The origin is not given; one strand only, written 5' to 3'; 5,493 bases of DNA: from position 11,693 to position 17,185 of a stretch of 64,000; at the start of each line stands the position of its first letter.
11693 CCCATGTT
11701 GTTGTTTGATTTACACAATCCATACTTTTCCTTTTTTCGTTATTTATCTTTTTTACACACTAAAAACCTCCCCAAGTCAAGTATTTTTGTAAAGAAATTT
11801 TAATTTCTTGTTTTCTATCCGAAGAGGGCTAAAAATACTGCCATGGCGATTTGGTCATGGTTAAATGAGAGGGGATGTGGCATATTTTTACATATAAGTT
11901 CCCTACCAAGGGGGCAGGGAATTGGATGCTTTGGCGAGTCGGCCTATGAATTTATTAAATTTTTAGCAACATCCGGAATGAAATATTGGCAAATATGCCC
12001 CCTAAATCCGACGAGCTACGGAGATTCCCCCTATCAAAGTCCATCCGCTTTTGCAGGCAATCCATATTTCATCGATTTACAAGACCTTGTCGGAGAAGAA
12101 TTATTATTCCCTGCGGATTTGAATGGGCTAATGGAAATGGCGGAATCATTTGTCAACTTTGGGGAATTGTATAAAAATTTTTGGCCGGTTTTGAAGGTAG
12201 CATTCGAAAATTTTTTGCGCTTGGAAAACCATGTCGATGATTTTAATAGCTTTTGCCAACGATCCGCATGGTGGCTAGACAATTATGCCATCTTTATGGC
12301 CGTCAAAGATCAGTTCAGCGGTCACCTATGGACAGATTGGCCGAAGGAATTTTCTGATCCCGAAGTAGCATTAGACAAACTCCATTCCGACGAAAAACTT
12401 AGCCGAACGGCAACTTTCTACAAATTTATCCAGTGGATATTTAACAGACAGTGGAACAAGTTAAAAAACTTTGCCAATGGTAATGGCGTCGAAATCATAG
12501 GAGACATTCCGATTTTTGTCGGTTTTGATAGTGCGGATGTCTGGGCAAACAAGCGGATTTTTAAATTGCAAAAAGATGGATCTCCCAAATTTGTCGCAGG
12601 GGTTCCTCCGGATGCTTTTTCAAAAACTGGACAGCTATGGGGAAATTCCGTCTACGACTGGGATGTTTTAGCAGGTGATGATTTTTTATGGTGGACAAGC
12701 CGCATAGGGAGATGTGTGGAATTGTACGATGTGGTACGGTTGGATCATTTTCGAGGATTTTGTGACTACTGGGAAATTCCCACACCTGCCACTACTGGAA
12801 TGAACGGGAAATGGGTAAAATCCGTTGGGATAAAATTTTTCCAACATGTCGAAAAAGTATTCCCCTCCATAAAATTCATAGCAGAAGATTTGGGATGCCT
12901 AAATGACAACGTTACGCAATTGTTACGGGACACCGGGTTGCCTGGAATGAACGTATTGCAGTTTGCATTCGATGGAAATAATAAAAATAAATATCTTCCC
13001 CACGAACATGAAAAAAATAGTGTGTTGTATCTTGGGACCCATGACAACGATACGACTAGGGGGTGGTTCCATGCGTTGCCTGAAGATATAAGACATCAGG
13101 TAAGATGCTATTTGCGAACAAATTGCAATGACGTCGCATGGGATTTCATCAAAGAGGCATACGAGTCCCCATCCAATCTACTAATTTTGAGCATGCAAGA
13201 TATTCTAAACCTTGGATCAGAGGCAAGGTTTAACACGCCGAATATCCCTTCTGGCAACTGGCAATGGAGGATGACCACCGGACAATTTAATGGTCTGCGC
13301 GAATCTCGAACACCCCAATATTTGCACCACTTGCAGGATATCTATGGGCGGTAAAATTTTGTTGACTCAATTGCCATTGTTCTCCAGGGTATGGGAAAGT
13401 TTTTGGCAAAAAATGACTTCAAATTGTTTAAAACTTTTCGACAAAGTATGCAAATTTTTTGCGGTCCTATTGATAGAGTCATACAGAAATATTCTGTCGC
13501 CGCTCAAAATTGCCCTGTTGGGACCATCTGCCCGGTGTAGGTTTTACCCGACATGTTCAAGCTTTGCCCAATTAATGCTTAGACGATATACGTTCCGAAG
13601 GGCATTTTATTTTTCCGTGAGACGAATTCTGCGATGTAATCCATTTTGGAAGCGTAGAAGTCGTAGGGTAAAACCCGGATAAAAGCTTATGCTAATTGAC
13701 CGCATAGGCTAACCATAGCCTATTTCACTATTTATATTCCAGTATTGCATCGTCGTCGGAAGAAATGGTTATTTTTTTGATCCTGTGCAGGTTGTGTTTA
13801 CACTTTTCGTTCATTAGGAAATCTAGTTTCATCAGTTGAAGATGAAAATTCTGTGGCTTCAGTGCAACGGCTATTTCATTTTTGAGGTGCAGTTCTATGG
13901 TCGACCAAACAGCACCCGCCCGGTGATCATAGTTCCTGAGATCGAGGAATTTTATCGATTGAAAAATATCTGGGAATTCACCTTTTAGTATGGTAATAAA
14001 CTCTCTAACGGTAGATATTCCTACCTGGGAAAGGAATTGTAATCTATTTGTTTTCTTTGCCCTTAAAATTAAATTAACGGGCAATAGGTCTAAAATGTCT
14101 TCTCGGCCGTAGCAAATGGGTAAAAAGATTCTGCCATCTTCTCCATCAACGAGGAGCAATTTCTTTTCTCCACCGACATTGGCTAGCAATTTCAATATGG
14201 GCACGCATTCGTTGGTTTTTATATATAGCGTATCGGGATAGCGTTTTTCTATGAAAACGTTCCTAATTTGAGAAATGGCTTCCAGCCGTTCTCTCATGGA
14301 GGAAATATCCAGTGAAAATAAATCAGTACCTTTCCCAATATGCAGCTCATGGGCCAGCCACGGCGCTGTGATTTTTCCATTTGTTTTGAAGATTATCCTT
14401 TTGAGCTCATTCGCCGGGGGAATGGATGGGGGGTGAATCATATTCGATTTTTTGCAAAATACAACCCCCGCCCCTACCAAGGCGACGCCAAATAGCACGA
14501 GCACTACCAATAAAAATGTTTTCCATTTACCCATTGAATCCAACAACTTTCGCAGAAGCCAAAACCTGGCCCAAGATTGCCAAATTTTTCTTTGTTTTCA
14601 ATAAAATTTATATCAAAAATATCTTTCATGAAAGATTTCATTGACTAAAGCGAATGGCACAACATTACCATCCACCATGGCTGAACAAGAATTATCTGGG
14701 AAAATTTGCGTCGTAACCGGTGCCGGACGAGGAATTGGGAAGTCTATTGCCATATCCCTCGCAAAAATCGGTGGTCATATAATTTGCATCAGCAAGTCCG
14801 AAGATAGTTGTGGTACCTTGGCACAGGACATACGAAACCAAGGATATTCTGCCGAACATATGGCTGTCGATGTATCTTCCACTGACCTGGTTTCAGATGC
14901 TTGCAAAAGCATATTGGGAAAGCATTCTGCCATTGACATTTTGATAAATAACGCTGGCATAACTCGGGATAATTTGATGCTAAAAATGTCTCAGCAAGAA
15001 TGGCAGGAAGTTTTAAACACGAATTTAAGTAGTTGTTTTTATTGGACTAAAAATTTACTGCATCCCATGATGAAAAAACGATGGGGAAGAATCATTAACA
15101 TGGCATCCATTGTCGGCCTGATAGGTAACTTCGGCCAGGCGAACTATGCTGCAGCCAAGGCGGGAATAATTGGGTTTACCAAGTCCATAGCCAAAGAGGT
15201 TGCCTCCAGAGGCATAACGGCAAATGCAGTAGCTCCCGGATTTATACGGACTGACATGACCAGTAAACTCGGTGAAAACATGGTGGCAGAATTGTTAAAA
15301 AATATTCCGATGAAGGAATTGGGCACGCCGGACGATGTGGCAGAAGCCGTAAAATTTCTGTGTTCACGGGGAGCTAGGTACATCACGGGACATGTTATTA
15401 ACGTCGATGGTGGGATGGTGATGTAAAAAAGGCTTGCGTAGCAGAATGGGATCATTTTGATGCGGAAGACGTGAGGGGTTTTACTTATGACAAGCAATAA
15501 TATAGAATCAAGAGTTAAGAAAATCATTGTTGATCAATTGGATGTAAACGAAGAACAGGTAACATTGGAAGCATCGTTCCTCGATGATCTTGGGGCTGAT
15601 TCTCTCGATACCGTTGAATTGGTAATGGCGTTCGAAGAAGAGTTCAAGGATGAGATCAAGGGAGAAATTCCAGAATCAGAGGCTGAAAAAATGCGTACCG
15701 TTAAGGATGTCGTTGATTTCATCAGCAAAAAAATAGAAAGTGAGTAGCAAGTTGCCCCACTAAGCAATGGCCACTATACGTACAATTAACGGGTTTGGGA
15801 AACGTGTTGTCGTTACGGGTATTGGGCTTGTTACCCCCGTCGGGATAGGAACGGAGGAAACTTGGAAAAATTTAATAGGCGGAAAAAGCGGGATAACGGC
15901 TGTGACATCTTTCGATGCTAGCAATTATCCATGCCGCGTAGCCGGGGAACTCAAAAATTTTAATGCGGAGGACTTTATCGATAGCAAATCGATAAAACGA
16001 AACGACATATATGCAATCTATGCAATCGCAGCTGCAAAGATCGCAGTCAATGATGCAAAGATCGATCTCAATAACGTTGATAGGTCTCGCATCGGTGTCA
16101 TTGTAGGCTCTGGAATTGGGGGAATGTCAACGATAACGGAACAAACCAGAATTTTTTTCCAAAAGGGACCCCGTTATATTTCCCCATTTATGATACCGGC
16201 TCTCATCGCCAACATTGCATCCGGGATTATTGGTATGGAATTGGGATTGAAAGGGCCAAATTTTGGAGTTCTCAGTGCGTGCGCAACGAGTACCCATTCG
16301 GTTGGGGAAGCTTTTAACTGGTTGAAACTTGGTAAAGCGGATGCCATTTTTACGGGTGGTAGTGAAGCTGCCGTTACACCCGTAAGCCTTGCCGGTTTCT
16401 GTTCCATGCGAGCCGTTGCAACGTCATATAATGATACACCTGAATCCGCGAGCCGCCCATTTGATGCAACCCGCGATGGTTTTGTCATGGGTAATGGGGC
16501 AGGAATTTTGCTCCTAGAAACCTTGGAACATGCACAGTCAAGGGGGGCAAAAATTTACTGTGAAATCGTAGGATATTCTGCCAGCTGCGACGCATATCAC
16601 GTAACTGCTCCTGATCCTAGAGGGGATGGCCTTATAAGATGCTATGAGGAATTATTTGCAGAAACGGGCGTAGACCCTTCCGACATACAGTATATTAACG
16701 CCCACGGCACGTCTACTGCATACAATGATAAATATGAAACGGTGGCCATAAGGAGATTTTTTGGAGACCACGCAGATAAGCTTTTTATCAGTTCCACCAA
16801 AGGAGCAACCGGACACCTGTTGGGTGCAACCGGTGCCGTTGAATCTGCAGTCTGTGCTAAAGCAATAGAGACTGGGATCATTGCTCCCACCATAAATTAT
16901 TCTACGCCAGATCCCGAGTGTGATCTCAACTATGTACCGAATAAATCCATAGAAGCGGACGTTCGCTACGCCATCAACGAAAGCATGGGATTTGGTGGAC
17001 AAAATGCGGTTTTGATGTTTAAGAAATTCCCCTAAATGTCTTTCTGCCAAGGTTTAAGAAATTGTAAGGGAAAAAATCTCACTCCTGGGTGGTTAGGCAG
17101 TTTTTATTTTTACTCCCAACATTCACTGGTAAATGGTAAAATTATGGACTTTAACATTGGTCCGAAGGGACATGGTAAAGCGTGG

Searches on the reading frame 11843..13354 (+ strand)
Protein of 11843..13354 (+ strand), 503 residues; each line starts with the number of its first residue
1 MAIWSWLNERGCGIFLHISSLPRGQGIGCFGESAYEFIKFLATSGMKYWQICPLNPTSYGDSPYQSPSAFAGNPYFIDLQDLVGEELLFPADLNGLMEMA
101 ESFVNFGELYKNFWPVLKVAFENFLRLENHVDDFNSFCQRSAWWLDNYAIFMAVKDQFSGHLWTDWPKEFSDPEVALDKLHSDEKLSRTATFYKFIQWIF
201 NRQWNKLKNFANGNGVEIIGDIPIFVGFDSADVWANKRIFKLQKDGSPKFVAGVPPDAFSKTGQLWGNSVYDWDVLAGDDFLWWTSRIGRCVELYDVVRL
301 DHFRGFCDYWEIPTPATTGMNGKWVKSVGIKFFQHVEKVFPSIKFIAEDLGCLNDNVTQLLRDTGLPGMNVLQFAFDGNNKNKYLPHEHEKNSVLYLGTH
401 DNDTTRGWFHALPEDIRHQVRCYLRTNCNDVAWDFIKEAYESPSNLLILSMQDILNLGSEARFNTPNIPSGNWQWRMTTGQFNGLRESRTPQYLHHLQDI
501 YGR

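Call 78: search_protein_families(library=pfam, proteins=[window:11843-13354:+], max_evalue=0.00001)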
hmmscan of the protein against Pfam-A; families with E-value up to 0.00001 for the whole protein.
window:11843-13354:+ (503 aa): 1 family
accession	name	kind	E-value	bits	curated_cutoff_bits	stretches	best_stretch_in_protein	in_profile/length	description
PF02446.23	Glyco_hydro_77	-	3.2e-165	551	25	1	16-482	1-464/465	4-alpha-glucanotransferase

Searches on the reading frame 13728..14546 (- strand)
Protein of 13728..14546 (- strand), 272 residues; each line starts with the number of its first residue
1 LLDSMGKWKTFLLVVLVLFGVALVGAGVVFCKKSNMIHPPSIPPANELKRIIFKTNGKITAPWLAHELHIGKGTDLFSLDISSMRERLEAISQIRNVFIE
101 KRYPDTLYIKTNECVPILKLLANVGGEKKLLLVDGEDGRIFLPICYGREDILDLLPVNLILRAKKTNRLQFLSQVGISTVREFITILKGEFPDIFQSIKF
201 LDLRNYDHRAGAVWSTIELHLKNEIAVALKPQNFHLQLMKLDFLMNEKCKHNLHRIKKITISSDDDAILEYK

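Call 78: search_protein_families(library=pfam, proteins=[window:13728-14546:-], max_evalue=0.00001)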
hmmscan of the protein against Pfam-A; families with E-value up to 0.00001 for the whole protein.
window:13728-14546:- (272 aa): 1 family
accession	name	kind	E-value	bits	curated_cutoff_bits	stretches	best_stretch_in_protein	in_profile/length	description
PF08478.15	POTRA_1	-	1.1e-06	29.2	23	1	48-111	3-66/69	POTRA domain, FtsQ-type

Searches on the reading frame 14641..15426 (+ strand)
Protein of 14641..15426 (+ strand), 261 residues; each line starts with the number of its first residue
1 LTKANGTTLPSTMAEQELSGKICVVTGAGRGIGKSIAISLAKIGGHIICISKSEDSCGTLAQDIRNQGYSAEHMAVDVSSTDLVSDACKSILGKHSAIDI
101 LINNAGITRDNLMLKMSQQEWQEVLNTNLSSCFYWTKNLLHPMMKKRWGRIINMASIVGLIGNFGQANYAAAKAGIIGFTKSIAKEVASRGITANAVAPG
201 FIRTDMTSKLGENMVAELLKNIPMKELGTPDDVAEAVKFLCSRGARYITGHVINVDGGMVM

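Call 78: search_protein_families(library=pfam, proteins=[window:14641-15426:+], max_evalue=0.00001)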
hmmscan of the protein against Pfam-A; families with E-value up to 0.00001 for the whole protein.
window:14641-15426:+ (261 aa): 3 families
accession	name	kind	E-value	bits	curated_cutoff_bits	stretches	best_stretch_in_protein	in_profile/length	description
PF13561.12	adh_short_C2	-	9.1e-60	202.6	27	1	27-259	1-235/236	Enoyl-(Acyl carrier protein) reductase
PF00106.31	adh_short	-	1.1e-56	191.9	26.6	1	21-213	1-193/195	short chain dehydrogenase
PF08659.16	KR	-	2.1e-21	77.1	22.6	1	24-201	4-177/180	KR domain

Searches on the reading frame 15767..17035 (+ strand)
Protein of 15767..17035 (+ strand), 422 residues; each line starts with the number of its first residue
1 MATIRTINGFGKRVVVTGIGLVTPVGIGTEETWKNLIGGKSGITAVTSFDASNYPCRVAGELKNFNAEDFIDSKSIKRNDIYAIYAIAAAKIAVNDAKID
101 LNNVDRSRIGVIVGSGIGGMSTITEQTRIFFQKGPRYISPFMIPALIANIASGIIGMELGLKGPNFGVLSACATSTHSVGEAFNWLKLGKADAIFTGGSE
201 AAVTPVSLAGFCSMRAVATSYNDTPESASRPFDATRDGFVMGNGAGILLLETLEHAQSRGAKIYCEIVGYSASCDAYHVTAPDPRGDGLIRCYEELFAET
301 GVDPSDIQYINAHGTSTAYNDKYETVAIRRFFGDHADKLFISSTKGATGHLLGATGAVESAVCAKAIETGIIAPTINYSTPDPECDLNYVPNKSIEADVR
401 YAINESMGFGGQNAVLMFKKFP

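Call 78: search_protein_families(library=pfam, proteins=[window:15767-17035:+], max_evalue=0.00001)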
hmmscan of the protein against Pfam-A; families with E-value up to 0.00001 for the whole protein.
window:15767-17035:+ (422 aa): 2 families
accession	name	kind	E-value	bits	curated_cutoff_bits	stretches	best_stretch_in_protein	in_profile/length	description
PF00109.32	ketoacyl-synt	-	6.9e-52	177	20.8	1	12-256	2-252/252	Beta-ketoacyl synthase, N-terminal domain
PF02801.28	Ketoacyl-synt_C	-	8.8e-36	123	20.8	1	264-378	1-118/119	Beta-ketoacyl synthase, C-terminal domain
